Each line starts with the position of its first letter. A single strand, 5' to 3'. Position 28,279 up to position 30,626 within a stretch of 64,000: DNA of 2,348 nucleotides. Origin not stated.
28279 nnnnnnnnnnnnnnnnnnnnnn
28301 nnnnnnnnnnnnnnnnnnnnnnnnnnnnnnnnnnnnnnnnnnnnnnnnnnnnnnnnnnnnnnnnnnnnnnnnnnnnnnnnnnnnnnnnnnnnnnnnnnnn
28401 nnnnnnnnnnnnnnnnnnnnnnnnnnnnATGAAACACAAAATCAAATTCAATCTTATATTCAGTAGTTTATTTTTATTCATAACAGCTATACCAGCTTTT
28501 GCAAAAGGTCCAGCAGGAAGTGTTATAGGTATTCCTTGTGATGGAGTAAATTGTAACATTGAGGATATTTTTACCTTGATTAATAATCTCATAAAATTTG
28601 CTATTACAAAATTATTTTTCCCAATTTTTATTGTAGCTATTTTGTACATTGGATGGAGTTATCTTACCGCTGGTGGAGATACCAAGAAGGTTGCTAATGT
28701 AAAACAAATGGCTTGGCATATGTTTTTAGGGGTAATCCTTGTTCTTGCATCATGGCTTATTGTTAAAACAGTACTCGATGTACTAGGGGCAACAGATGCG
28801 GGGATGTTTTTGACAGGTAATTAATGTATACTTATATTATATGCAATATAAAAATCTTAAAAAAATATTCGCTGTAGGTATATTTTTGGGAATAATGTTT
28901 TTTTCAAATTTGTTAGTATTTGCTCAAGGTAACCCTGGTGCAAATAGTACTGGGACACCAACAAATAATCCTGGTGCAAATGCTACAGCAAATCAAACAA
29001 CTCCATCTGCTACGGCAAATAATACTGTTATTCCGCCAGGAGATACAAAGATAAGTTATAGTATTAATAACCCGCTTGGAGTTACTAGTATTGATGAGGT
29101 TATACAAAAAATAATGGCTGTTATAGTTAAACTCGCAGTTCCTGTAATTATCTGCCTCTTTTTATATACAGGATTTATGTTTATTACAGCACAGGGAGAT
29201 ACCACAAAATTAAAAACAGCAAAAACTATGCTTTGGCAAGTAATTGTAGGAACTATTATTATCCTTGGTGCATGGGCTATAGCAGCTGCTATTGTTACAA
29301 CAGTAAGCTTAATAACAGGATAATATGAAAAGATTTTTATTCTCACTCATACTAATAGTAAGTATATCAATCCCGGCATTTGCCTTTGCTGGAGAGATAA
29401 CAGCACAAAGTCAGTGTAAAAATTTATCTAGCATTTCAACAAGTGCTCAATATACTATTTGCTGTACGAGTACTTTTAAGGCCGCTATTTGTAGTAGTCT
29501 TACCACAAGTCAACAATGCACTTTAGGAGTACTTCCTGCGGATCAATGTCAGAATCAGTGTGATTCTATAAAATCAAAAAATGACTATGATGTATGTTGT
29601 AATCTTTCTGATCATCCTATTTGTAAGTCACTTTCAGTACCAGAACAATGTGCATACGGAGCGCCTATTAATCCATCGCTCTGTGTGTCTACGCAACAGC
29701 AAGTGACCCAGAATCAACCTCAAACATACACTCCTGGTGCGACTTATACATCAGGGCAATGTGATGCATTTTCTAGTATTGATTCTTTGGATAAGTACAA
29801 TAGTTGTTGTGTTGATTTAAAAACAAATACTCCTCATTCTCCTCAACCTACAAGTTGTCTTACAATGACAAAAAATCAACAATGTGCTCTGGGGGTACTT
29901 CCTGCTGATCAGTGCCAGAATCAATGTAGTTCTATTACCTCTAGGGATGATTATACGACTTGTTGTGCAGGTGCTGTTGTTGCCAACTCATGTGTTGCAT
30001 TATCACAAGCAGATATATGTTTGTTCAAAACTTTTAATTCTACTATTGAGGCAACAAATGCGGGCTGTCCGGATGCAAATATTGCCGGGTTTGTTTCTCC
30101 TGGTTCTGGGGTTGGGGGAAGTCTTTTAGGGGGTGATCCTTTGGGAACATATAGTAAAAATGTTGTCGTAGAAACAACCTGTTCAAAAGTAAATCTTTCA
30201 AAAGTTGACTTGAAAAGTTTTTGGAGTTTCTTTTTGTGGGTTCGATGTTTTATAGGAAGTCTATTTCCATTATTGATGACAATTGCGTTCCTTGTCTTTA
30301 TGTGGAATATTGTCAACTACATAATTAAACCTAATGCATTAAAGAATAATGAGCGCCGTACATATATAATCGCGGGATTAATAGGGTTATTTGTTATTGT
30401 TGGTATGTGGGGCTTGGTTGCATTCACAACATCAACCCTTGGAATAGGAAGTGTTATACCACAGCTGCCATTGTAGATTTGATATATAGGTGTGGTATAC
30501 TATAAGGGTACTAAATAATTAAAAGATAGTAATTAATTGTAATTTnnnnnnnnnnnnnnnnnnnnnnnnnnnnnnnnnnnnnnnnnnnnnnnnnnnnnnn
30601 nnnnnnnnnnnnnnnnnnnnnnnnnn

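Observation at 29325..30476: Cys-rich duplicated extracellular module fused to a pilin-type membrane hairpin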

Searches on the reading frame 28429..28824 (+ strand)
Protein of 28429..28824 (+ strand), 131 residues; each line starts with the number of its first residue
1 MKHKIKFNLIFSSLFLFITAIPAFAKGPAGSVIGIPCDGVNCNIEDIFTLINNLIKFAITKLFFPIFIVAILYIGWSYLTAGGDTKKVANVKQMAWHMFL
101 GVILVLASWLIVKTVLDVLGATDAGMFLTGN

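Call 3: search_protein_families(library=pfam, proteins=[window:28429-28824:+], max_evalue=0.1)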
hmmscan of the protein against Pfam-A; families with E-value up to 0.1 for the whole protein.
window:28429-28824:+ (131 aa): 4 families
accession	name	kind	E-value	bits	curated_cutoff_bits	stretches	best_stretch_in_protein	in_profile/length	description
PF18895.5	T4SS_pilin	-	4e-06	27.3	26.6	1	47-114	5-70/71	Type IV secretion system pilin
PF04956.18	TrbC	-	7.7e-05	23.3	27.9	1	2-110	7-94/98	TrbC/VIRB2 pilin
PF14293.11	YWFCY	-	0.038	14.4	24.4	1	50-118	46-114/144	YWFCY protein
PF12725.13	DUF3810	-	0.05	13.4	28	1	40-112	5-73/311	Protein of unknown function (DUF3810)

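Call 51: search_protein_families(library=ncbifam, proteins=[window:28429-28821:+], max_evalue=1)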
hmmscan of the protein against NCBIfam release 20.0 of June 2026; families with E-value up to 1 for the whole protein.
window:28429-28821:+ (131 aa): 1 family
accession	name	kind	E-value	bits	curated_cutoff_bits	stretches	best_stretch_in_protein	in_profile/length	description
NF045849.1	ICE_MMCAP2_0565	equivalog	0.29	10.9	40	1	66-117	27-78/80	Mbov_0395 family pilin-like conjugal transfer protein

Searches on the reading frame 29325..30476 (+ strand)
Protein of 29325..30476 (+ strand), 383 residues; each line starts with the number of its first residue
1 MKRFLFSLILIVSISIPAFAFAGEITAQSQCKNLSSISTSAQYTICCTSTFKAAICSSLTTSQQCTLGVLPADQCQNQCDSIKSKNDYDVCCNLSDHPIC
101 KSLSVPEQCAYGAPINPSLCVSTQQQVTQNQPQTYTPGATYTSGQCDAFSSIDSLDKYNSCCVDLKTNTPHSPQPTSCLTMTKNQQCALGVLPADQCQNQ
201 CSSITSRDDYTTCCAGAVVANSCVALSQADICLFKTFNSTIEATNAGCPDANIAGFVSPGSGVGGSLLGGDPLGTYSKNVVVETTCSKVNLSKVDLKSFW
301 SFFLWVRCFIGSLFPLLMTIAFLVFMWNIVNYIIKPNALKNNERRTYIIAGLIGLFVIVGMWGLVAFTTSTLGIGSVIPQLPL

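Call 3: search_protein_families(library=pfam, proteins=[window:29325-30476:+], max_evalue=0.1)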
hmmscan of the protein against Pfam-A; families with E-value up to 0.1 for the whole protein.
window:29325-30476:+ (383 aa): 0 families

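Call 29: find_related_loci(query=A3, collection=genome_contigs, flank=10000)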
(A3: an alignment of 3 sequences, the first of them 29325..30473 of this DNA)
Query A3 (383 aa) in genome_contigs; peptide patterns used: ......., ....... (x = any residue, [..] = any of these).
146 stretches matched a pattern, but none encodes a relative of the query by tblastn (E <= 1e-3).

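Call 33: predict_structure(alignment_id=A3)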
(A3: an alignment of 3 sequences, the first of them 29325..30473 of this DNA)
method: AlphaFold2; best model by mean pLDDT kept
length: 383 residues; sequences in the alignment: 3
mean_pLDDT: 50.5   pTM: 0.24
mean pLDDT of the five models: 50.5, 50.0, 48.5, 47.9, 47.9
residues with pLDDT >= 90: 0; 70-90: 9; 50-70: 210; < 50: 164
segments of 3 or more residues with pLDDT < 50: 1-25, 112-114, 116-119, 121-132, 206-209, 215-309, 371-383
pLDDT, mean of each block of 10 residues (from residue 1): 39 36 44 62 63 65 61 58 60 60 59 50 35 53 64 66 62 62 57 53 48 42 43 44 36 26 23 26 24 38 47 59 69 61 67 68 57 39 28
secondary structure, 60 per line:
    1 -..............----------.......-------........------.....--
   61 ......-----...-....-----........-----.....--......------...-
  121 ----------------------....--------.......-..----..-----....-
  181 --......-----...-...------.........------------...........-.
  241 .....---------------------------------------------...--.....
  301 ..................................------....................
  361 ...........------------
elements in order: H2-15 H26-32 H40-47 H54-58 H61-66 H76-79 H85-92 H98-102 H105-110 H143-146 H155-161 H176-179 H183-188 H207-215 H228-238 H240-245 H296-334 H341-371

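Call 51: search_protein_families(library=ncbifam, proteins=[window:29325-30473:+], max_evalue=1)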
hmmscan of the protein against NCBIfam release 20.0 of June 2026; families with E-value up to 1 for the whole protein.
window:29325-30473:+ (383 aa): 1 family
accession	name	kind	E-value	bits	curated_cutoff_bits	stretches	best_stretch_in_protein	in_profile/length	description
NF010448.0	PRK13874.1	subfamily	0.018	14.1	225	0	55-91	162-198/246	conjugal transfer protein TrbJ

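Call 79: find_related_loci(query=A3, collection=metagenome_contigs, flank=6000)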
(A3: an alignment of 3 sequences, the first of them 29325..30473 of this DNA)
Query A3 (383 aa) in metagenome_contigs; peptide patterns used: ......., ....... (x = any residue, [..] = any of these).
265 stretches matched a pattern, but none encodes a relative of the query by tblastn (E <= 1e-3).

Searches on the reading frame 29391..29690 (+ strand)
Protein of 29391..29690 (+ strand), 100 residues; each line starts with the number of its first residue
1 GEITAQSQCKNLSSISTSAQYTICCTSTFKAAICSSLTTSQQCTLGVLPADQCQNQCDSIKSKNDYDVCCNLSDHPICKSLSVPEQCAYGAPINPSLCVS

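Call 16: search_solved_structures(query=A1, max_evalue=10)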
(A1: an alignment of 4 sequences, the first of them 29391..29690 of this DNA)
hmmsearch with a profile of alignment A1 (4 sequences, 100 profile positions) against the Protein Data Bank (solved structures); distinct sequences matched with E-value up to 10: 0.

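Call 25: search_protein_representatives(alignment_id=A1)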
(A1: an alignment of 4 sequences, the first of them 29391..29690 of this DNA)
Query: 4 sequences, 100 profile positions. Proteins with E-value up to 0.001 (for the whole library): 3; up to 1e-10: 1; up to 1e-30: 1. The best 3 are listed.
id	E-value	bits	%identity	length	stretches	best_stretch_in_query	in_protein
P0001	3.7e-87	303.3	-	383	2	1-100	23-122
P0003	2.8e-08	50.2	-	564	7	44-90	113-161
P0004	1.4e-06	44.7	-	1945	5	42-76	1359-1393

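Call 53: predict_structure(alignment_id=A1)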
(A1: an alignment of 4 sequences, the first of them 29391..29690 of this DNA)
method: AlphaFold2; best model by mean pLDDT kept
length: 100 residues; sequences in the alignment: 4
mean_pLDDT: 74.0   pTM: 0.50
mean pLDDT of the five models: 74.0, 73.8, 71.9, 70.8, 66.1
residues with pLDDT >= 90: 0; 70-90: 74; 50-70: 23; < 50: 3
segments of 3 or more residues with pLDDT < 50: 1-3
pLDDT, mean of each block of 10 residues (from residue 1): 63 83 81 83 77 70 75 68 75 64
secondary structure, 60 per line:
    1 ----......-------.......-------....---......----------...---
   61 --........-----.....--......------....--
elements in order: H5-10 H18-24 H32-35 H39-44 H63-70 H76-80 H83-88 H95-98

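Call 56: fold_search(model_id=the predicted structure, library=pdb)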
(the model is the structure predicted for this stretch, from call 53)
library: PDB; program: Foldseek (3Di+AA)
matches with E <= 10: 2; with E <= 0.001: 0
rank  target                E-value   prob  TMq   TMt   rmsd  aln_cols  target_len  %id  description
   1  6k40_B                7.0e+00  0.01  0.15  0.10  13.3        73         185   16  Crystal structure of alkyl hydroperoxide reductase from D. radiodurans R1 (released 2020-05-27)
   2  6k40_A                7.8e+00  0.01  0.15  0.10  13.3        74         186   18  Crystal structure of alkyl hydroperoxide reductase from D. radiodurans R1 (released 2020-05-27)

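Call 71: fold_search(model_id=the predicted structure, library=viral)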
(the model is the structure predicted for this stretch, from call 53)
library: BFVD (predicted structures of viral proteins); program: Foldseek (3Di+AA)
matches with E <= 10: 3; with E <= 0.001: 0
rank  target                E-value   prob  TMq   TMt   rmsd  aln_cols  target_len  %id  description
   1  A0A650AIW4            8.1e+00  0.06  0.32  0.06   6.0        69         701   16  (no name in the UniProt tables at hand)
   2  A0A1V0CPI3            8.6e+00  0.05  0.26  0.09   7.0        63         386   17  (no name in the UniProt tables at hand)
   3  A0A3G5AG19            8.6e+00  0.04  0.24  0.13   7.4        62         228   14  Uncharacterized protein [Solumvirus sp.]

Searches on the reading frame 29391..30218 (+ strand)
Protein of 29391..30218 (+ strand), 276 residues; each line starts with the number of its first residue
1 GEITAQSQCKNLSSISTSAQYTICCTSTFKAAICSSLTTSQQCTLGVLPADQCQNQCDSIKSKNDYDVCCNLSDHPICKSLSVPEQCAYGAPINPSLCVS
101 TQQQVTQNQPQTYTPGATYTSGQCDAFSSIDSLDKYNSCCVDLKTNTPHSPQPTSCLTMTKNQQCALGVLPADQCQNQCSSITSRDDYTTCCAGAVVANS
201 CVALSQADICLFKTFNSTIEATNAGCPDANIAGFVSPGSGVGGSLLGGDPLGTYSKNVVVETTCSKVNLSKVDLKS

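Call 8: find_homologous_proteins(query=window:29391-30218:+, max_evalue=0.01)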
Query seq(276 aa) (276 aa): 2 proteins with E <= 0.01 among 1957 candidates.
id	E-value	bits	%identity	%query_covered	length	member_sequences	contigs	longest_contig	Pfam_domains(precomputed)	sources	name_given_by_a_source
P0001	1.4e-174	597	99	100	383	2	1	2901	-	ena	-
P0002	1.7e-118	413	72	100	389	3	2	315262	-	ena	-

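Call 11: find_encoding_contigs(protein=P0002, flank=10000, max_places=4)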
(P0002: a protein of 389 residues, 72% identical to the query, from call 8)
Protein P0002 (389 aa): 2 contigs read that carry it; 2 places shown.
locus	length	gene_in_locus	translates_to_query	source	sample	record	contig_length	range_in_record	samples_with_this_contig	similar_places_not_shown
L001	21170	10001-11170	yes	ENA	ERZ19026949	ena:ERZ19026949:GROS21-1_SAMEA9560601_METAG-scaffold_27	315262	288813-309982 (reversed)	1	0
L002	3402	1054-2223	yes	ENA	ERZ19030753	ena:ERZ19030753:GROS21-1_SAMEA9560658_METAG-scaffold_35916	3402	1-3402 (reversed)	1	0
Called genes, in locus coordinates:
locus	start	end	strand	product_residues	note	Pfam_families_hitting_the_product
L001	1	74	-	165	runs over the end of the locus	PF01327:Pep_deformylase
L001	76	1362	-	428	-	PF13393:tRNA-synt_His, PF00587:tRNA-synt_2b, PF03129:HGTP_anticodon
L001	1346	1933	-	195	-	PF10502:Peptidase_S26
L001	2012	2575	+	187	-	PF01195:Pept_tRNA_hydro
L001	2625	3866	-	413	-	PF00575:S1 (weak), PF23459:S1_RRP5 (faint), PF00575:S1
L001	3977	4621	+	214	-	PF13483:Lactamase_B_3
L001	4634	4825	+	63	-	-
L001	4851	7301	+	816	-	PF00521:DNA_topoisoIV, PF03989:DNA_gyraseA_C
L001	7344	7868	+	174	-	PF00891:Methyltransf_2 (weak), PF01209:Ubie_methyltran, PF05175:MTS (weak), PF13489:Methyltransf_23 (weak), PF13847:Methyltransf_31, PF08241:Methyltransf_11, PF08242:Methyltransf_12, PF13649:Methyltransf_25, +1 more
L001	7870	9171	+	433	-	PF01547:SBP_bac_1, PF13416:SBP_bac_8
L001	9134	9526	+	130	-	PF18895:T4SS_pilin (weak)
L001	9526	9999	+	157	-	PF18895:T4SS_pilin (weak)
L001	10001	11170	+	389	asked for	-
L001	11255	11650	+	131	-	PF18895:T4SS_pilin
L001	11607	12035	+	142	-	PF18895:T4SS_pilin (weak)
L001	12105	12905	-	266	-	-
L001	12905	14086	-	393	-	-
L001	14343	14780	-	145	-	-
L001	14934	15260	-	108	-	PF02033:RBFA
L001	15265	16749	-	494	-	PF00009:GTP_EFTU, PF00071:Ras (weak), PF01926:MMR_HSR1, PF22042:EF-G_D2, PF11987:IF-2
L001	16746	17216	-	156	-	PF14584:DUF4446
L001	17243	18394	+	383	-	PF00266:Aminotran_5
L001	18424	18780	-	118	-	-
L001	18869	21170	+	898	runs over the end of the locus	PF02861:Clp_N, PF23569:NBD_SMAX1, PF00004:AAA, PF17871:AAA_lid_9, PF00004:AAA, PF07724:AAA_2, PF07728:AAA_5, PF10431:ClpB_D2-small, +8 more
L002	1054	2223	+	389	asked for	-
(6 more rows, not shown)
